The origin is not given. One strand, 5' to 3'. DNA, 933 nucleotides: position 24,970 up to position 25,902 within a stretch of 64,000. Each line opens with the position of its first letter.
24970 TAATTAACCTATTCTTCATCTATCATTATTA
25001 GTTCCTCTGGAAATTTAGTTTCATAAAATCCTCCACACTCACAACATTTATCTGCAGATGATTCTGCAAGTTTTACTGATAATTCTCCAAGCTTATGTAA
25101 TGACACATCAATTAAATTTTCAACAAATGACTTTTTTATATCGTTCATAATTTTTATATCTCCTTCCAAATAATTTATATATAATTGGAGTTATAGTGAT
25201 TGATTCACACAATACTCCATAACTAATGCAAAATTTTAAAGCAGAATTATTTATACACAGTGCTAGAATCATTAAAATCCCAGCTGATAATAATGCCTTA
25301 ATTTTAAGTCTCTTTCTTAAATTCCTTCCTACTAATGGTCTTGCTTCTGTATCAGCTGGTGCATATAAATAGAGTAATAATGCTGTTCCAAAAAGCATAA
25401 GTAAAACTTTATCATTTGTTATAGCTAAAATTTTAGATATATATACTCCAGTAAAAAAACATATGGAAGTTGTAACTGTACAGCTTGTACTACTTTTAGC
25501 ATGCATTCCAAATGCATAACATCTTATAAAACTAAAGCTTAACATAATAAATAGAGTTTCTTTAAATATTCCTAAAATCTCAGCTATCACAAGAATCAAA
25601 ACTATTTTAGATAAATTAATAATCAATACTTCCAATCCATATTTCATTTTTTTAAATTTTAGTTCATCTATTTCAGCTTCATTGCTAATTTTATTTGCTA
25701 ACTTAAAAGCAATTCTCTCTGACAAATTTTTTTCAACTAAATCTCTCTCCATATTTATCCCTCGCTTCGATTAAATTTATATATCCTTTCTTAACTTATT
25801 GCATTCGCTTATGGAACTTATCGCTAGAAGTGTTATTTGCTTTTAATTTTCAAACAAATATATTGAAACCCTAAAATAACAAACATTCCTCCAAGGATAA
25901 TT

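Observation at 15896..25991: agr quorum-sensing cassette coupled to an skf-like radical-SAM RiPP island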

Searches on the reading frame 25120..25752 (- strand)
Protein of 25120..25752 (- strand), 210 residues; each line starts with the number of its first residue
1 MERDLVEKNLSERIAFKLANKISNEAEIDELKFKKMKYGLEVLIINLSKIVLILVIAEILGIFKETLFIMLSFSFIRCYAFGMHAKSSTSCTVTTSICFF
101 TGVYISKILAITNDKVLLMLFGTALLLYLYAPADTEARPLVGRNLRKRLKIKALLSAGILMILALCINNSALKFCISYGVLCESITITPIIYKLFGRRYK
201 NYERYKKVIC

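Call 3: search_protein_families(library=ncbifam, proteins=[window:25120-25752:-], max_evalue=0.01)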
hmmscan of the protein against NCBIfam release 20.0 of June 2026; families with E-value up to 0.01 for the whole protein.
window:25120-25752:- (210 aa): 1 family
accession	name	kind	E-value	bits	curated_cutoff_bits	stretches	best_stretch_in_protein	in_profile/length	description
NF002210.0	PRK01100.1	equivalog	1.1e-74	250.7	282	1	7-209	7-209/210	accessory gene regulator ArgB-like protein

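Call 4: search_protein_families(library=pfam, proteins=[window:25120-25752:-], max_evalue=0.01)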
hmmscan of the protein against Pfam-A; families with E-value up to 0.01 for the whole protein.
window:25120-25752:- (210 aa): 1 family
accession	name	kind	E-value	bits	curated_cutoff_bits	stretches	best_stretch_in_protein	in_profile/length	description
PF04647.20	AgrB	-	1.4e-39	135.8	23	1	17-187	3-185/185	Accessory gene regulator B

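Call 80: find_homologous_proteins(query=window:25120-25752:-, max_evalue=1e-20)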
Query window:25120-25752:- (210 aa): 266 proteins with E <= 1e-20 among 581 candidates; the best 120 are listed.
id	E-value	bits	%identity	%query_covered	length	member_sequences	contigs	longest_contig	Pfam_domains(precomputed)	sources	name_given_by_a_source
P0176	1.5e-126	437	100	100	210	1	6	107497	PF04647.21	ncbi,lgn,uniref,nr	ncbi:accessory gene regulator B family protein [Clostridium sp.]|uniref:accessory gene regulator B f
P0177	1.7e-95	336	75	99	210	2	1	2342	PF04647.21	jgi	jgi:accessory gene regulator B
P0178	2.4e-94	332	77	100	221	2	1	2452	PF04647.21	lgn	-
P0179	1.9e-88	313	72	100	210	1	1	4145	PF04647.21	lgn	-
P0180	2.8e-87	309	73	100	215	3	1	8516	PF04647.21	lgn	-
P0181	1.9e-86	307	67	100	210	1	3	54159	PF04647.21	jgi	jgi:accessory gene regulator B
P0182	8.4e-86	305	71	100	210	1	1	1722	PF04647.21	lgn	-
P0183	7.0e-85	302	72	100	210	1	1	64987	PF04647.21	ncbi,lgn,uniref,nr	ncbi:accessory gene regulator B family protein [Clostridium beijerinckii]|uniref:accessory gene regu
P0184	5.9e-84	299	70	99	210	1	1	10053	PF04647.21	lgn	-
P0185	1.1e-83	298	69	100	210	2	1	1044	PF04647.21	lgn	-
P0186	2.8e-82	293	68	100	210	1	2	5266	PF04647.21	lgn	-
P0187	4.2e-82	292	71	100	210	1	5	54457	PF04647.21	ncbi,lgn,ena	-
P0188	4.8e-81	289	71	100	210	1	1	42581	PF04647.21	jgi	jgi:accessory gene regulator B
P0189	9.0e-81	288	69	100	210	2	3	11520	PF04647.21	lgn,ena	-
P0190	9.8e-78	278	67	100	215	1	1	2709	PF04647.21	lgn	-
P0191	1.1e-76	275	67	97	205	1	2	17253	PF04647.21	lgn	-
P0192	1.4e-75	271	66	99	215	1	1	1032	PF04647.21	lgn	-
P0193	2.4e-74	267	66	99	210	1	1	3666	PF04647.21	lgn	-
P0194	2.2e-72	261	64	100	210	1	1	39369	PF04647.21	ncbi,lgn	-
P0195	2.3e-72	261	63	99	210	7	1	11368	PF04647.21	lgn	-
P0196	4.7e-72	260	64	100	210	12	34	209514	PF04647.21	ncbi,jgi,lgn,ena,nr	ncbi:accessory gene regulator ArgB-like protein [Clostridium diolis]|jgi:accessory gene regulator B|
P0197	1.7e-70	255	61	96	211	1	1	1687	PF04647.21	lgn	-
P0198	8.6e-66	239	63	91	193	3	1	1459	PF04647.21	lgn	-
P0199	8.0e-64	233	56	97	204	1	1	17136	PF04647.21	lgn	-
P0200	7.3e-41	158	44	94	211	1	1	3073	PF04647.21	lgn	-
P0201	3.3e-38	149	39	96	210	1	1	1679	PF04647.21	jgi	-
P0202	1.5e-34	137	38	97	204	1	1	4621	PF04647.21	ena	-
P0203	1.1e-33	135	37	89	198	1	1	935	PF04647.21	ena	-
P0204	1.4e-33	134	44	86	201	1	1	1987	PF04647.21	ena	-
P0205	2.8e-33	133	41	94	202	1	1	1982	PF04647.21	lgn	-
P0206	2.9e-33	133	38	93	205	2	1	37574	PF04647.21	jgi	jgi:accessory gene regulator B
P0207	2.9e-33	133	37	93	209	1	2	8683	PF04647.21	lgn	-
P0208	3.5e-33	133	39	93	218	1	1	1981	PF04647.21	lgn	-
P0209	4.9e-33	132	40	86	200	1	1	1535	PF04647.21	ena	-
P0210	5.5e-33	132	42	86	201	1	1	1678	PF04647.21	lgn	-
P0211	1.1e-32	131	36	93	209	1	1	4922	PF04647.21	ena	-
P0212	2.6e-32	130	40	87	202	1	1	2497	PF04647.21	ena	-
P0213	8.3e-32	128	41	87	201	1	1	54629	PF04647.21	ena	-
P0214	9.6e-32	128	41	87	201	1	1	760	PF04647.21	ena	-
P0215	1.2e-31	128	36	98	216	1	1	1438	PF04647.21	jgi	jgi:accessory gene regulator B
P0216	1.4e-31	128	41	87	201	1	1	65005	PF04647.21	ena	-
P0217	1.8e-31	127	44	84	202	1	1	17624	PF04647.21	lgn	-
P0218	3.5e-31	126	39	86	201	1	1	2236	PF04647.21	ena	-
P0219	4.0e-31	126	40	86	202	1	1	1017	PF04647.21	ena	-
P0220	8.0e-31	125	39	86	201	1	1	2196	PF04647.21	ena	-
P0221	8.3e-31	125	39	89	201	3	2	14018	PF04647.21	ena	-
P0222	8.7e-31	125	39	86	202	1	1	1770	PF04647.21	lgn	-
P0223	9.4e-31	125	39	86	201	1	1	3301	PF04647.21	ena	-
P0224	1.0e-30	125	38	93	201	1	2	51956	PF04647.21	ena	-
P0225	1.1e-30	125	39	86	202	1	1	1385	PF04647.21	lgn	-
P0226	1.4e-30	124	39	86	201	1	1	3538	PF04647.21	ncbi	-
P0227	1.4e-30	124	40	84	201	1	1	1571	PF04647.21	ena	-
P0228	1.5e-30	124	40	84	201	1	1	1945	PF04647.21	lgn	-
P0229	1.5e-30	124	40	84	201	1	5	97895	PF04647.21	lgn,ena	-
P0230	1.6e-30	124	40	84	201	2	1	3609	PF04647.21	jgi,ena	-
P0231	1.8e-30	124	39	86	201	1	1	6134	PF04647.21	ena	-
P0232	2.2e-30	124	39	86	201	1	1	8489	PF04647.21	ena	-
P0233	2.2e-30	124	38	86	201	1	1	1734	PF04647.21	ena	-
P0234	2.4e-30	124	40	87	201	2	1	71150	PF04647.21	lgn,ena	-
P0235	2.6e-30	124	36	93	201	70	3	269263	PF04647.21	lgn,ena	-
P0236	2.7e-30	123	38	86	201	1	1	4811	PF04647.21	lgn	-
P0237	3.0e-30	123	39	87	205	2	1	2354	PF04647.21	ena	-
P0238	3.3e-30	123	38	87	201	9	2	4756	PF04647.21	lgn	-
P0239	3.5e-30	123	37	86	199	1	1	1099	PF04647.21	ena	-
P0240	3.9e-30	123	38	86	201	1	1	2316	PF04647.21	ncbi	-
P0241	4.5e-30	123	40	84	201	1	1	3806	PF04647.21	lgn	-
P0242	4.8e-30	123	41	87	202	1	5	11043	PF04647.21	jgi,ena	-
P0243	4.9e-30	123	38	93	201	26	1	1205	PF04647.21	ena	-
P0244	5.1e-30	123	39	86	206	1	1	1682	PF04647.21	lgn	-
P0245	5.4e-30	123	40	84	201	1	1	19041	PF04647.21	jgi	-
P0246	7.6e-30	122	40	90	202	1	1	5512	PF04647.21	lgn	-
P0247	9.8e-30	122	37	90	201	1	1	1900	PF04647.21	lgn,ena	-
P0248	1.0e-29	122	38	86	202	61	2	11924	PF04647.21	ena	-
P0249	1.0e-29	122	41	86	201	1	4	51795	PF04647.21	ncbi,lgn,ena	-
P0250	1.2e-29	121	40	84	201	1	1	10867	PF04647.21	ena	-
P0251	1.2e-29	121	39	90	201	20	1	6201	PF04647.21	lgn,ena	-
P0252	1.3e-29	121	38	87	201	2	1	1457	PF04647.21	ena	-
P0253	1.4e-29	121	38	83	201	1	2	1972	PF04647.21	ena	-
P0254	1.6e-29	121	38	88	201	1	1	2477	PF04647.21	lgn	-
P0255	1.7e-29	121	39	84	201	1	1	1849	PF04647.21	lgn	-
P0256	1.8e-29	121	37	84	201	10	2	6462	PF04647.21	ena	-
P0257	2.3e-29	120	40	86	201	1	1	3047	PF04647.21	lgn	-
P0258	2.6e-29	120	35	93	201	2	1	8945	PF04647.21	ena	-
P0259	2.8e-29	120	36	87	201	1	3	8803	PF04647.21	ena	-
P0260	3.3e-29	120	37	84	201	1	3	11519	PF04647.21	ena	-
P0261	3.5e-29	120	39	87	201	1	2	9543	PF04647.21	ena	-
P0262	3.6e-29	120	40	87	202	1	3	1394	PF04647.21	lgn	-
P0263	4.0e-29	120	38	84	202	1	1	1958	PF04647.21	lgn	-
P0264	4.1e-29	120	42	86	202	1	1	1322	PF04647.21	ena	-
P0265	5.5e-29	119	40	87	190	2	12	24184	PF04647.21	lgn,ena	-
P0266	6.4e-29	119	41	87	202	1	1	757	PF04647.21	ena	-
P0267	7.8e-29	119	40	88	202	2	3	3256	PF04647.21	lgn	-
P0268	9.2e-29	119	41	87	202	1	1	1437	PF04647.21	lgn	-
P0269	9.3e-29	118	38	86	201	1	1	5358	PF04647.21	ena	-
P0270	9.7e-29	118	37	84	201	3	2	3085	PF04647.21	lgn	-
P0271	1.3e-28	118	38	86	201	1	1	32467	PF04647.21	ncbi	-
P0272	1.7e-28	118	36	91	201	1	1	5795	PF04647.21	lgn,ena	-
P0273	2.1e-28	117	37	86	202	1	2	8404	PF04647.21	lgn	-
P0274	2.1e-28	117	39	87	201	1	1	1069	PF04647.21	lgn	-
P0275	2.8e-28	117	41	87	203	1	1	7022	PF04647.21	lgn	-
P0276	3.0e-28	117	38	87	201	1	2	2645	PF04647.21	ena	-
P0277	3.4e-28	117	36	91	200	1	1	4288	PF04647.21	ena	-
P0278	3.9e-28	116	39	86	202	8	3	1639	PF04647.21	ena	-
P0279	6.3e-28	116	36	87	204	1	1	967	PF04647.21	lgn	-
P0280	7.0e-28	116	39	84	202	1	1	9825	PF04647.21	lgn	-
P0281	8.4e-28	115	36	84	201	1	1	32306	PF04647.21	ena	-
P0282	8.7e-28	115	37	87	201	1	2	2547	PF04647.21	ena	-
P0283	8.8e-28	115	36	83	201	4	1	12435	PF04647.21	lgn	-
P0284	9.1e-28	115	36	89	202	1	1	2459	PF04647.21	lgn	-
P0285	9.1e-28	115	32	98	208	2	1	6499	PF04647.21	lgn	-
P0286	9.2e-28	115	39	83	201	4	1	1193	PF04647.21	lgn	-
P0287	9.3e-28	115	38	87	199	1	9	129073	PF04647.21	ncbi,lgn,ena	-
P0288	9.5e-28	115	35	87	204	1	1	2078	PF04647.21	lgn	-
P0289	1.1e-27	115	35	87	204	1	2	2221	PF04647.21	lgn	-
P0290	1.1e-27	115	39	83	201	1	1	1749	PF04647.21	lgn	-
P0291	1.2e-27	115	38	87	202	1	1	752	PF04647.21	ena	-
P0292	1.2e-27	115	36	87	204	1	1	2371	PF04647.21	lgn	-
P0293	1.4e-27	115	38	92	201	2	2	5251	PF04647.21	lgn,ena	-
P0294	1.5e-27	115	35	87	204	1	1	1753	PF04647.21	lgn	-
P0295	1.6e-27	114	39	86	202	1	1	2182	PF04647.21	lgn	-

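Call 81: find_encoding_contigs(protein=P0183, flank=10000, max_places=2)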
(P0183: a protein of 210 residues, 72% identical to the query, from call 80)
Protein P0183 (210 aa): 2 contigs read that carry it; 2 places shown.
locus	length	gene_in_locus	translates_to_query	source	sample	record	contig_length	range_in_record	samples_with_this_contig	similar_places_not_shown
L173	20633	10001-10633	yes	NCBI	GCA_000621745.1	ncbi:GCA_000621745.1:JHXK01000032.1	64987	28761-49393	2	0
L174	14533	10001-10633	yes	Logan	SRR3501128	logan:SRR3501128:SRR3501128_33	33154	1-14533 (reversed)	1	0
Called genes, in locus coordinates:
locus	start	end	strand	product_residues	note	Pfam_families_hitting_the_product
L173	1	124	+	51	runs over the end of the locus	PF02052:Gallidermin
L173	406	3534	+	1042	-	PF04738:Lant_dehydr_N, PF14028:Lant_dehydr_C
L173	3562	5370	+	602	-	PF00664:ABC_membrane (weak), PF13304:AAA_21 (faint), PF00005:ABC_tran, PF02463:SMC_N (weak), PF00735:Septin (weak)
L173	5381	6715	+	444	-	PF05147:LANC_like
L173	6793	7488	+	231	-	PF00072:Response_reg, PF00486:Trans_reg_C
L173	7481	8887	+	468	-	PF00672:HAMP (weak), PF00512:HisKA, PF02518:HATPase_c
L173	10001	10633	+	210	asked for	PF04647:AgrB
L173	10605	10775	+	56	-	-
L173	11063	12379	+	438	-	PF02518:HATPase_c (weak), PF14501:HATPase_c_5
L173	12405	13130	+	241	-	PF00072:Response_reg, PF04397:LytTR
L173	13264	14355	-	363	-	-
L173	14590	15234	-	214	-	PF03330:DPBB_1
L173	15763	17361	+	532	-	PF03415:Peptidase_C11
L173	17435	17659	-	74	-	PF11148:DUF2922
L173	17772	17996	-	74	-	PF07872:DUF1659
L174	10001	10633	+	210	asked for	PF04647:AgrB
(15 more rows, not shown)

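Call 82: find_encoding_contigs(protein=P0196, flank=10000, max_places=2)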
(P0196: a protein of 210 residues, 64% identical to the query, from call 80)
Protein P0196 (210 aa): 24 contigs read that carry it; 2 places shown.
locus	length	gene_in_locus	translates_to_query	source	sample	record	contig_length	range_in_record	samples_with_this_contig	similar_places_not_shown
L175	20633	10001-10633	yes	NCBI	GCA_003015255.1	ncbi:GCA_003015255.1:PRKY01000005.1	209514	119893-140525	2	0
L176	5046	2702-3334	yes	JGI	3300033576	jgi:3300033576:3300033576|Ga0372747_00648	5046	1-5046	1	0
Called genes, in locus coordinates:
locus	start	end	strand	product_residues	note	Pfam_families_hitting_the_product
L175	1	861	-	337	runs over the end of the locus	PF18152:DAHP_snth_FXD, PF00793:DAHP_synth_1, PF03102:NeuB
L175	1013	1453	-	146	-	PF01220:DHquinase_II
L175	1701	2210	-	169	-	PF00004:AAA (faint), PF01202:SKI, PF13207:AAA_17 (faint)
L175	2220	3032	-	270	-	PF08501:Shikimate_dh_N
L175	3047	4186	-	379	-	PF01817:CM_2, PF00800:PDT, PF01842:ACT (weak)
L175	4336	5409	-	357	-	PF01264:Chorismate_synt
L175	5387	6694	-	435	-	PF00275:EPSP_synthase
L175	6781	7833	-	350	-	PF13685:Fe-ADH_2, PF01761:DHQ_synthase, PF24621:DHQS_C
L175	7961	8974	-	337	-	PF18152:DAHP_snth_FXD, PF00793:DAHP_synth_1, PF03102:NeuB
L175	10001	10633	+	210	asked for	PF04647:AgrB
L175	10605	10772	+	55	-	-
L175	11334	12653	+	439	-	PF14501:HATPase_c_5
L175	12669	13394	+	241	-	PF00072:Response_reg, PF04397:LytTR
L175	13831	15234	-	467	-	PF00082:Peptidase_S8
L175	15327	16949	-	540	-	PF00664:ABC_membrane, PF00005:ABC_tran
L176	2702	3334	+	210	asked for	PF04647:AgrB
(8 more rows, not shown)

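Call 83: find_encoding_contigs(protein=P0181, flank=10000, max_places=2)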
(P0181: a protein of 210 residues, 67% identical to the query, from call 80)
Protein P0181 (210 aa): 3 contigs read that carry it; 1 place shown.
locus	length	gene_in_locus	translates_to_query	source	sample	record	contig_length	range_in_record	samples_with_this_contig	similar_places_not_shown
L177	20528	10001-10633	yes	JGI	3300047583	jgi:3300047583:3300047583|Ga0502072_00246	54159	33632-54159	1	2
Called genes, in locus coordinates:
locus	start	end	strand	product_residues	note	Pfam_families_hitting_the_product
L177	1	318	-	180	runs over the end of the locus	-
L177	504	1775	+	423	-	PF12844:HTH_19 (weak), PF00515:TPR_1 (faint), PF07719:TPR_2 (faint), PF13181:TPR_8 (faint), PF13374:TPR_10 (faint), PF13424:TPR_12 (faint), PF14559:TPR_19 (faint), PF13176:TPR_7 (faint)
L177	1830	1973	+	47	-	-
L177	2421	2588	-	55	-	PF12841:YvrJ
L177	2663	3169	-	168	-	-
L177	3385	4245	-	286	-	PF01471:PG_binding_1, PF00959:Phage_lysozyme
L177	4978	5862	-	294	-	PF07751:Abi_2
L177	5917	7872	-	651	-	PF02384:N6_Mtase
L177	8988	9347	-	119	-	-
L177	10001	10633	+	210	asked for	PF04647:AgrB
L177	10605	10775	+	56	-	-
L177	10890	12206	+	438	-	PF02518:HATPase_c (weak), PF14501:HATPase_c_5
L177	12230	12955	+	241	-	PF00072:Response_reg, PF04397:LytTR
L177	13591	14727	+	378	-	PF00899:ThiF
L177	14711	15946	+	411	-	-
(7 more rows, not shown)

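Call 85: find_encoding_contigs(protein=P0187, flank=10000, max_places=1)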
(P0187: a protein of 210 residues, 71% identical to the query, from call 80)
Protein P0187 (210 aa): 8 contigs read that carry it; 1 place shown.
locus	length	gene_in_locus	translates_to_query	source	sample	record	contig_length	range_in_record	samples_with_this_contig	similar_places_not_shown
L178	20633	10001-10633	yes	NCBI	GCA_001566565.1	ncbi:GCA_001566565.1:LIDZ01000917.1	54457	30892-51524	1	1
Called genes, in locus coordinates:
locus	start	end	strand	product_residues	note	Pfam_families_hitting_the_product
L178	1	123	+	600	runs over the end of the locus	PF02687:FtsX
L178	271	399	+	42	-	-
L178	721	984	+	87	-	PF04221:RelB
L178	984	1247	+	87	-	PF06769:YoeB_toxin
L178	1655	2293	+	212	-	PF18742:DpnII-MboI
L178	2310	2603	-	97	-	-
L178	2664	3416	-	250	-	PF00142:Fer4_NifH, PF01656:CbiA, PF02374:ArsA_ATPase, PF06564:CBP_BcsQ, PF10609:ParA (weak), PF13614:AAA_31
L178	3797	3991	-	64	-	-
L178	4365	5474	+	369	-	PF01051:Rep3_N, PF21205:Rep3_C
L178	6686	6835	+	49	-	-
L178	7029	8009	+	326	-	PF03812:KdgT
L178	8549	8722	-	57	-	-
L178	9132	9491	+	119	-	PF00005:ABC_tran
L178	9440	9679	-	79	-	-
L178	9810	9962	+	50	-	-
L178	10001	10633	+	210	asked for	PF04647:AgrB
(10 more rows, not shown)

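Call 86: find_encoding_contigs(protein=P0188, flank=10000, max_places=1)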
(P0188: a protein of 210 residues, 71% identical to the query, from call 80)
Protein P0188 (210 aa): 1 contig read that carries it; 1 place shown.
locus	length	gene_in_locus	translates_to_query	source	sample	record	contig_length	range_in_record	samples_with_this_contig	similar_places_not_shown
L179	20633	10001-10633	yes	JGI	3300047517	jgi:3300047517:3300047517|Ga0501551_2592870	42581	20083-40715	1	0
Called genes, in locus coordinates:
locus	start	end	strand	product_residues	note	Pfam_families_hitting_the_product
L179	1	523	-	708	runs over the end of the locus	PF01926:MMR_HSR1, PF02421:FeoB_N, PF17910:FeoB_Cyto (weak), PF07670:Gate, PF07664:FeoB_C, PF07670:Gate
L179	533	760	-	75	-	PF04023:FeoA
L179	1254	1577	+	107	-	PF01471:PG_binding_1 (faint)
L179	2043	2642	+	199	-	-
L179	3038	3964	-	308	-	PF25490:DUF7910 (weak)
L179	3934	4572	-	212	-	-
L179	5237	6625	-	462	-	PF02302:PTS_IIB, PF25554:PTS_EIIB_BC_N (weak), PF02378:PTS_EIIC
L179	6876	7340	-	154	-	PF00359:PTS_EIIA_2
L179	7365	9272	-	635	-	PF05043:Mga (faint), PF08279:HTH_11 (weak), PF12802:MarR_2 (faint), PF00874:PRD, PF00359:PTS_EIIA_2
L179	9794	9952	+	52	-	-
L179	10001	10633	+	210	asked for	PF04647:AgrB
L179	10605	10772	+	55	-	-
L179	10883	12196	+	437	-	PF14501:HATPase_c_5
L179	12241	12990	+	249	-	PF00072:Response_reg, PF04397:LytTR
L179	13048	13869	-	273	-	-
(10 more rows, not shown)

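Call 87: find_encoding_contigs(protein=P0194, flank=10000, max_places=1)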
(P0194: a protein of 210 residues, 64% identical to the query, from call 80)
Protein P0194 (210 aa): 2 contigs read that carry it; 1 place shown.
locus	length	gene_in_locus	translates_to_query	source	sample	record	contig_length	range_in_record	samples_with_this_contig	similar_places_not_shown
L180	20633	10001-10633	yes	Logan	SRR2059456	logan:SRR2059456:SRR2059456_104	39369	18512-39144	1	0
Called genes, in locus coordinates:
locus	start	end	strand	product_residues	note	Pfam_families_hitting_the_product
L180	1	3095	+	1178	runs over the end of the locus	PF00109:ketoacyl-synt, PF02801:Ketoacyl-synt_C, PF16197:KAsynt_C_assoc, PF22336:RhiE-like_linker, PF22621:CurL-like_PKS_C, PF00550:PP-binding, PF23297:ACP_SdgA_C (weak), PF00668:Condensation, +1 more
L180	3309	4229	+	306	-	PF02517:Rce1-like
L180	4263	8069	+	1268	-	PF00668:Condensation, PF00501:AMP-binding, PF13193:AMP-binding_C, PF00550:PP-binding, PF01370:Epimerase, PF07993:NAD_binding_4, PF16363:GDP_Man_Dehyd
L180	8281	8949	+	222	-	PF22624:AASDHPPT_N, PF01648:ACPS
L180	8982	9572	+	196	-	PF14602:Hexapep_2 (faint), PF25087:GMPPB_C (faint), PF00132:Hexapep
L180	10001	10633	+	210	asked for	PF04647:AgrB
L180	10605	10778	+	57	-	-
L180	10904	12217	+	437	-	PF14501:HATPase_c_5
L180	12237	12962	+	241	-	PF00072:Response_reg, PF04397:LytTR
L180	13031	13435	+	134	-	PF00364:Biotin_lipoyl (weak)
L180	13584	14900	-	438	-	PF00704:Glyco_hydro_18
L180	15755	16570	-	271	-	PF18742:DpnII-MboI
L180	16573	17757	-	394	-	PF13401:AAA_22 (weak)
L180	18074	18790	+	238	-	-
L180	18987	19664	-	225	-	-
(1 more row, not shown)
